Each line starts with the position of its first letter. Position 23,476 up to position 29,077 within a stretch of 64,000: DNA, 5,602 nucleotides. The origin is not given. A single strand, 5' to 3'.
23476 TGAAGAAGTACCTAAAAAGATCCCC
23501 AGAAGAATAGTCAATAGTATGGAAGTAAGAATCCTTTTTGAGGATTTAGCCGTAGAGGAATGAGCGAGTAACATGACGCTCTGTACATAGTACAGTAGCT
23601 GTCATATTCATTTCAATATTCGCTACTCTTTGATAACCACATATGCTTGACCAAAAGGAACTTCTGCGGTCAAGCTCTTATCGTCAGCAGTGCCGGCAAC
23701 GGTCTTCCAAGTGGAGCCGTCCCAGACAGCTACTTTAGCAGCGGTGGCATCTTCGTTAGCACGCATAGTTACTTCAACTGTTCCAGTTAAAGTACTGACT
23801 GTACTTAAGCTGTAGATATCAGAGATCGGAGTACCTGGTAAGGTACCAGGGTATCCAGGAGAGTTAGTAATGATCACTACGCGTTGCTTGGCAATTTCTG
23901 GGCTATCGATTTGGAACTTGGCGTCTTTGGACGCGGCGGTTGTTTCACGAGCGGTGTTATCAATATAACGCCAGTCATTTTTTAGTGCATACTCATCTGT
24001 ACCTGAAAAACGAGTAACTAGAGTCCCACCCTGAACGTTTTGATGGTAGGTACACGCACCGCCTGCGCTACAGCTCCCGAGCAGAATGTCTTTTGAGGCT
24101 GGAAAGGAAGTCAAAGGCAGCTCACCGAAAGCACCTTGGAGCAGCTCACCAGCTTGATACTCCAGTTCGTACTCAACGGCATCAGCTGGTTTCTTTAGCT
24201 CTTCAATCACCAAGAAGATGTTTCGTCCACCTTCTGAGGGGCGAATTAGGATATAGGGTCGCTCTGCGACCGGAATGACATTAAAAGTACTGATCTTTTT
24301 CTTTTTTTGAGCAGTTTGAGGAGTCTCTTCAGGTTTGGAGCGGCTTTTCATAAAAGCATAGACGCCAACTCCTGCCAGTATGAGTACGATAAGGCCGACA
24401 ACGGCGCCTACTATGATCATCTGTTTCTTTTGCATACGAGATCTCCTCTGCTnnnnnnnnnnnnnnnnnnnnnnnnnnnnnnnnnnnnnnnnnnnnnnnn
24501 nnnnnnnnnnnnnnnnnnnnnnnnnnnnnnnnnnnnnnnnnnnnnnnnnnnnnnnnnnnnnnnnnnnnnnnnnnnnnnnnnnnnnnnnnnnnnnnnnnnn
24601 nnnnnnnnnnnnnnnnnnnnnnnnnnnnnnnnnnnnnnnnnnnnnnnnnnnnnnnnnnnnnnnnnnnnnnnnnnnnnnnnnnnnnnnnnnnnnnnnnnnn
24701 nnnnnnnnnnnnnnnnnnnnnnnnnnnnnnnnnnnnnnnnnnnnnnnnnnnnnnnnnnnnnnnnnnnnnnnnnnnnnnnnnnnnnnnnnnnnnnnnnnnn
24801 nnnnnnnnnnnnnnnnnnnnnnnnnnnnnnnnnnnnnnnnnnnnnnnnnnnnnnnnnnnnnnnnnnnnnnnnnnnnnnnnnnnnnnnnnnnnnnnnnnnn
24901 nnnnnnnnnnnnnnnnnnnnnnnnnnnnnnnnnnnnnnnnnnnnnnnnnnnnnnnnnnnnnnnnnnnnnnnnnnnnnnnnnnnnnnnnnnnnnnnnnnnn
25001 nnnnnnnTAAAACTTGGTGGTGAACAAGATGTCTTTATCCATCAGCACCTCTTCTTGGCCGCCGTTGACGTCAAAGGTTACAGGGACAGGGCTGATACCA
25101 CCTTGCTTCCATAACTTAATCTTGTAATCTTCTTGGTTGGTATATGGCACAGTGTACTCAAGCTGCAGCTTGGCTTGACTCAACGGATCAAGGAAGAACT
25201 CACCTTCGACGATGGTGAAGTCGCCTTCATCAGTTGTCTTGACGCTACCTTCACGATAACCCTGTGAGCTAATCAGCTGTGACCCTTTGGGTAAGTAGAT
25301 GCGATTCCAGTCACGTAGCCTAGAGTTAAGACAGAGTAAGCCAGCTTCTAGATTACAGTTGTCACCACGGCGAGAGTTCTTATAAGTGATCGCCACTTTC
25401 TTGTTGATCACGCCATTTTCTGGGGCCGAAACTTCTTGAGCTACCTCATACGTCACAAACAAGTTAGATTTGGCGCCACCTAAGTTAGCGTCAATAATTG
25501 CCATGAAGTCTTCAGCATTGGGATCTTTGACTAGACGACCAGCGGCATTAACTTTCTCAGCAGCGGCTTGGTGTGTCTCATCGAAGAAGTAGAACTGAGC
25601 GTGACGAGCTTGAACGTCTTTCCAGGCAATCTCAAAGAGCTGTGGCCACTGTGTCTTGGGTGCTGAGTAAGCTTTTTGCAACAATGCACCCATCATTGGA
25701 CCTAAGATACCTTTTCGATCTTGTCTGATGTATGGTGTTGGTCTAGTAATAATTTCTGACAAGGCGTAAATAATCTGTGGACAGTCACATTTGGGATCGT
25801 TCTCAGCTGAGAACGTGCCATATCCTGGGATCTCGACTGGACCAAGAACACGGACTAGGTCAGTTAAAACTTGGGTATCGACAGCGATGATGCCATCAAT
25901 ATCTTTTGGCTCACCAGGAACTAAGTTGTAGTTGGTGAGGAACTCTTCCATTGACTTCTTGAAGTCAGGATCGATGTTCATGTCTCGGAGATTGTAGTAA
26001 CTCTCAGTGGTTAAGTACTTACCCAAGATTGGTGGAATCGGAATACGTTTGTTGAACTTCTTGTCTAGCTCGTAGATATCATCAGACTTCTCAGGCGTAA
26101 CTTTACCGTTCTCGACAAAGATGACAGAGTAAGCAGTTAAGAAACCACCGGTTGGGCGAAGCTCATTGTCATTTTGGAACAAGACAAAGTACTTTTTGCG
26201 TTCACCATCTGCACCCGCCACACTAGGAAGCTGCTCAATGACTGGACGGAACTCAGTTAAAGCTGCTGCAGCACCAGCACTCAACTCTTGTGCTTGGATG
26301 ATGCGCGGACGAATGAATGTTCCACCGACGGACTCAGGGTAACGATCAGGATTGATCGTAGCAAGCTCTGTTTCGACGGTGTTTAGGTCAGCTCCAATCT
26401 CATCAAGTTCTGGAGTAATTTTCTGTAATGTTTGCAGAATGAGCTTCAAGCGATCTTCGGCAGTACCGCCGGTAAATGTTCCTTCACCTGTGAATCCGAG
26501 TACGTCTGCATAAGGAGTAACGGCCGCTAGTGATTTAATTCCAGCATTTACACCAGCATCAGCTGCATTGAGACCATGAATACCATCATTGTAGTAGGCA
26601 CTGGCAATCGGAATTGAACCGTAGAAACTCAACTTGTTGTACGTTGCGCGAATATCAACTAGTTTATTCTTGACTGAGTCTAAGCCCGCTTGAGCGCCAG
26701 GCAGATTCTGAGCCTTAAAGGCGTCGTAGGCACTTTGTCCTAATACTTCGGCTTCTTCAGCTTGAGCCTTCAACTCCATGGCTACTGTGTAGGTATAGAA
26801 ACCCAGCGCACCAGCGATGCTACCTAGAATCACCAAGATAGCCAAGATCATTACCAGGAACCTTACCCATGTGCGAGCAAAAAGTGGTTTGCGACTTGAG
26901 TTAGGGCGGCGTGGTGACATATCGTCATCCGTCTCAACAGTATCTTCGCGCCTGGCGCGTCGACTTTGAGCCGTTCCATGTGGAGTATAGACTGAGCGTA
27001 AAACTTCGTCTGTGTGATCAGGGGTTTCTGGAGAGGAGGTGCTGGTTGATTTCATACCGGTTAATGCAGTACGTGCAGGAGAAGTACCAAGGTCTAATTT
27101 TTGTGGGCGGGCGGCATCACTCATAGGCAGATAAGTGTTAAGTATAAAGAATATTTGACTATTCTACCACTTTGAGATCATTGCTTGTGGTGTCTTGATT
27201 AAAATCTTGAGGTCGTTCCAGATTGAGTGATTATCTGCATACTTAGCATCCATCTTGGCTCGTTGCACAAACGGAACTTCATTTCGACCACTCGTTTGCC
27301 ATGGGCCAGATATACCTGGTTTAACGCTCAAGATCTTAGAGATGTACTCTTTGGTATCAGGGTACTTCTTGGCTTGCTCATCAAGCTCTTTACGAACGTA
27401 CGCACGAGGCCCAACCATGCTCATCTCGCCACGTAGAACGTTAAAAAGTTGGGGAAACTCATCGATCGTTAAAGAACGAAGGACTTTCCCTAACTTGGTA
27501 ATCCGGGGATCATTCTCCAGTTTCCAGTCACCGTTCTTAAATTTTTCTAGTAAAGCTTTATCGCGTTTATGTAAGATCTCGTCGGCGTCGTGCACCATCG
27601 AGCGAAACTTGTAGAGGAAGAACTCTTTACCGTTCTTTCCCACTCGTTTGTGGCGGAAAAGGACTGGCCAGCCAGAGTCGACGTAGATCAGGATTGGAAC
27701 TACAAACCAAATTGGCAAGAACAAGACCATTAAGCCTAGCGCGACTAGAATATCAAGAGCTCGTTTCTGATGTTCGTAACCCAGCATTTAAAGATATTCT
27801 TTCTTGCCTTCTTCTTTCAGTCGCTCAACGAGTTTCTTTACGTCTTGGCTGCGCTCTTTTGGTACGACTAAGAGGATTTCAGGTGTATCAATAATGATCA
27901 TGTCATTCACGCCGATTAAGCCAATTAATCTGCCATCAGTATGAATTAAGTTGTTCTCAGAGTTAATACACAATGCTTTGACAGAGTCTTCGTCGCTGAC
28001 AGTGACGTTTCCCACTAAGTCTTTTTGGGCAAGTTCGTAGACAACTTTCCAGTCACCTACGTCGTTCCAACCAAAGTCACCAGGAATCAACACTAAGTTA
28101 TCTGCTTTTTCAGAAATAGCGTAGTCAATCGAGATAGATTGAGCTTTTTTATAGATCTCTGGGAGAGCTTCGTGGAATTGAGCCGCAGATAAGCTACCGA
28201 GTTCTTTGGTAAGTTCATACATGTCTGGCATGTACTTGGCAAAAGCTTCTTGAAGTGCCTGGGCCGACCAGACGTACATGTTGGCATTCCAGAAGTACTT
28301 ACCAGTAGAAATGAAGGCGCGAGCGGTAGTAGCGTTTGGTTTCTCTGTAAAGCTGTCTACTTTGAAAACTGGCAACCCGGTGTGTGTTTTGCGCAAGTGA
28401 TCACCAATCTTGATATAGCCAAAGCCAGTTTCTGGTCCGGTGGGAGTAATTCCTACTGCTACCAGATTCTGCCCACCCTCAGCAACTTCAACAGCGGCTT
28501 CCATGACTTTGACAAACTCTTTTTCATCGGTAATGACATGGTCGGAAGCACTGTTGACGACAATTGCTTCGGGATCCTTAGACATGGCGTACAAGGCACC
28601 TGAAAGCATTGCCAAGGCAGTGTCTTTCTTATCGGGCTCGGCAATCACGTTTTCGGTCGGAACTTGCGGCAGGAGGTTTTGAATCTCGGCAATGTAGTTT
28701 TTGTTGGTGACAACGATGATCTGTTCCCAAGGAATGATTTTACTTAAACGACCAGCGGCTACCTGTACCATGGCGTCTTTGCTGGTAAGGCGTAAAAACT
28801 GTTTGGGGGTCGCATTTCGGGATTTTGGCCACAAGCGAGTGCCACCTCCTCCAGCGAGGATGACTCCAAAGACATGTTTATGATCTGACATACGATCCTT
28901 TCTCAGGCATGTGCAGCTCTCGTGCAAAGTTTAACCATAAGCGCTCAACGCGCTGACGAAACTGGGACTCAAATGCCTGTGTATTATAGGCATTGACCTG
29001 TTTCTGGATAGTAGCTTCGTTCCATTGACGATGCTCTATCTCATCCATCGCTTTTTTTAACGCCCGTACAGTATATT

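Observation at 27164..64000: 37-kb envelope glycosylation locus unusually rich in GT-C membrane glycosyltransferases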

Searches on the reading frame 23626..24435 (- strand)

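Call 6: search_protein_families(library=pfam, proteins=[window:23626-24435:-], max_evalue=0.01)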
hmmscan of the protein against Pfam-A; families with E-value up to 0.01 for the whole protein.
window:23626-24435:- (270 aa): 0 families

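Call 15: search_protein_families(library=pfam, proteins=[window:23626-24435:-], max_evalue=10)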
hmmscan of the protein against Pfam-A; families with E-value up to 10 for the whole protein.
window:23626-24435:- (270 aa): 6 families
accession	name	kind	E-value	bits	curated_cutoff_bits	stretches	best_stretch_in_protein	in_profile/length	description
PF04415.17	DUF515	-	0.011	14.7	29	1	2-53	27-75/449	Protein of unknown function (DUF515)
PF17870.6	Insulin_TMD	-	0.021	15.3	33.4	1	6-32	16-42/47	Insulin receptor trans-membrane segment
PF07332.16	Phage_holin_3_6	-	0.029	14.8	28.4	1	6-46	72-112/116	Putative Actinobacterial Holin-X, holin superfamily III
PF11021.13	DUF2613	-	0.073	13.6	22.1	1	8-42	7-42/55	Protein of unknown function (DUF2613)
PF14575.11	EphA2_TM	-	0.11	13.7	28.9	1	8-47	1-41/74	Ephrin type-A receptor 2 transmembrane domain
PF06724.16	DUF1206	-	0.9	10.1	26.2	1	11-32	47-68/70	Domain of Unknown Function (DUF1206)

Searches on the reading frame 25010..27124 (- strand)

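Call 3: search_protein_families(library=pfam, proteins=[window:25010-27124:-], max_evalue=0.01)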
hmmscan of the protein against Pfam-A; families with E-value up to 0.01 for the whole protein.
window:25010-27124:- (705 aa): 1 family
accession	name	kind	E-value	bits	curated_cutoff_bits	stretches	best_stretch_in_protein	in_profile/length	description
PF13196.11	DUF4012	-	3.6e-23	83.1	28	1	309-442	3-134/144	Protein of unknown function (DUF4012)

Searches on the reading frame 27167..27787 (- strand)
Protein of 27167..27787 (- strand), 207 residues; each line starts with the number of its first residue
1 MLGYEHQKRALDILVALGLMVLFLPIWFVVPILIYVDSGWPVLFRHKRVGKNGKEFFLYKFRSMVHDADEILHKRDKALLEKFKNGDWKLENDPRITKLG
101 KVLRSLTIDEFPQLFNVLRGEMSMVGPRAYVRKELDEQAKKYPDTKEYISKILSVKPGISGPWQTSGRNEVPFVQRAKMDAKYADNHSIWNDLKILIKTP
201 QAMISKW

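Call 3: search_protein_families(library=pfam, proteins=[window:27167-27787:-], max_evalue=0.01)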
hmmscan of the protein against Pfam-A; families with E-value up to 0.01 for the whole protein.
window:27167-27787:- (207 aa): 1 family
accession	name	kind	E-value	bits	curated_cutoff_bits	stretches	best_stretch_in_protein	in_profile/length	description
PF02397.22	Bac_transf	-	2.7e-61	206.7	27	1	8-204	1-178/179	Bacterial sugar transferase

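Call 56: search_protein_families(library=ncbifam, proteins=[window:27167-27787:-], max_evalue=0.00001)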
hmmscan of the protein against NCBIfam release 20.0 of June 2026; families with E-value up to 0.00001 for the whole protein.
window:27167-27787:- (207 aa): 10 families
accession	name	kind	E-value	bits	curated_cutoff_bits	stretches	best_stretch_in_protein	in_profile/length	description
TIGR03025.1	EPS_sugtrans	subfamily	3.7e-72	243.9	295.55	1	7-206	257-441/445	exopolysaccharide biosynthesis polyprenyl glycosylphosphotransferase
TIGR03022.1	WbaP_sugtrans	subfamily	1e-67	229.4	403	1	8-205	259-451/456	undecaprenyl-phosphate galactose phosphotransferase WbaP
NF052601.1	undeca_RfbP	equivalog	3.7e-60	203.2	330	1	5-204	42-236/244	undecaprenyl-phosphate galactose phosphotransferase family protein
TIGR03023.1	WcaJ_sugtrans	equivalog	1.5e-53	182.7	410.75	1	7-204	262-447/453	undecaprenyl-phosphate glucose phosphotransferase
NF041877.1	EPS_EpsZ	equivalog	5.9e-48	163.7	800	1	8-203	266-452/459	exopolysaccharide biosynthesis polyisoprenyl-phosphate hexose-1-phosphate transferase EpsZ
NF011751.0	PRK15204.1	equivalog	1.1e-44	152.8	907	1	7-203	279-469/476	undecaprenyl-phosphate galactose phosphotransferase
TIGR03013.1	EpsB_2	subfamily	5.6e-42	144.3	393.35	1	7-201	254-434/443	TIGR03013 family XrtA/PEP-CTERM system glycosyltransferase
NF050817.1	PolSacchBiosHfsE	equivalog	5e-30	104.6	750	1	8-199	272-455/467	polysaccharide biosynthesis protein HfsE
NF007518.0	PRK10124.1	equivalog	1.2e-29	103.4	684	1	8-199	274-453/464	undecaprenyl-phosphate glucose phosphotransferase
NF045514.1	glycotran_HepC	equivalog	3.7e-23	82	140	1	7-130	116-212/220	heterocyst development glycosyltransferase HepC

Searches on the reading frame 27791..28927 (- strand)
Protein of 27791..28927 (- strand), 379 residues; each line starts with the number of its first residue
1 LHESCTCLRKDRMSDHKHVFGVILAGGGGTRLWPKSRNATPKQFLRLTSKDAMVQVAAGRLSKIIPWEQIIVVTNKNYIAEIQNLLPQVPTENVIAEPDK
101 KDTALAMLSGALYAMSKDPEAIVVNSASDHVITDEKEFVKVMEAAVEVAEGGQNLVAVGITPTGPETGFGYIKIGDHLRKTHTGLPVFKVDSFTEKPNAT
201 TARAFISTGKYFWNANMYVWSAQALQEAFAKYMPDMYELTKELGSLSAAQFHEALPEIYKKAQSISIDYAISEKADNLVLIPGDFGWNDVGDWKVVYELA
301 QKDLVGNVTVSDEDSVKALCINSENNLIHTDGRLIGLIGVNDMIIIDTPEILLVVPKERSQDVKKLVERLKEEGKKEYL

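Call 3: search_protein_families(library=pfam, proteins=[window:27791-28927:-], max_evalue=0.01)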
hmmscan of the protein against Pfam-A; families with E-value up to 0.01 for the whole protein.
window:27791-28927:- (379 aa): 3 families
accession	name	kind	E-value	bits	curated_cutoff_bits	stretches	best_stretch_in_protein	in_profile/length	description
PF00483.29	NTP_transferase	-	4.6e-39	134.9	21.2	1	21-303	2-242/245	Nucleotidyl transferase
PF22640.1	ManC_GMP_beta-helix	-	1.9e-17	63.3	27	1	320-370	5-55/55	MannoseP isomerase/GMP-like beta-helix domain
PF12804.13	NTP_transf_3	-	1.1e-07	32.6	27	1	21-145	1-111/160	MobA-like NTP transferase domain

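Call 56: search_protein_families(library=ncbifam, proteins=[window:27791-28927:-], max_evalue=0.00001)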
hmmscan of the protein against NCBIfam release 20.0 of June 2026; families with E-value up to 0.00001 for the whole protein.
window:27791-28927:- (379 aa): 4 families
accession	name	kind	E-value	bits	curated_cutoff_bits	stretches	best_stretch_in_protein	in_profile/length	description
TIGR01479.1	GMP_PMI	equivalog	3e-90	303.3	372.95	1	21-378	3-353/467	mannose-1-phosphate guanylyltransferase/mannose-6-phosphate isomerase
NF012004.0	PRK15460.1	equivalog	4.3e-70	236.7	859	1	17-378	4-363/478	mannose-1-phosphate guanyltransferase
NF001183.0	PRK00155.1-3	subfamily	2.3e-06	27.1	166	0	20-88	3-67/237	D-ribitol-5-phosphate cytidylyltransferase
NF006899.0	PRK09382.1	equivalog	3.7e-06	26.3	417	1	18-128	6-109/387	bifunctional 2-C-methyl-D-erythritol 4-phosphate cytidylyltransferase/2-C-methyl-D-erythritol 2,4-cyclodiphosphate synthase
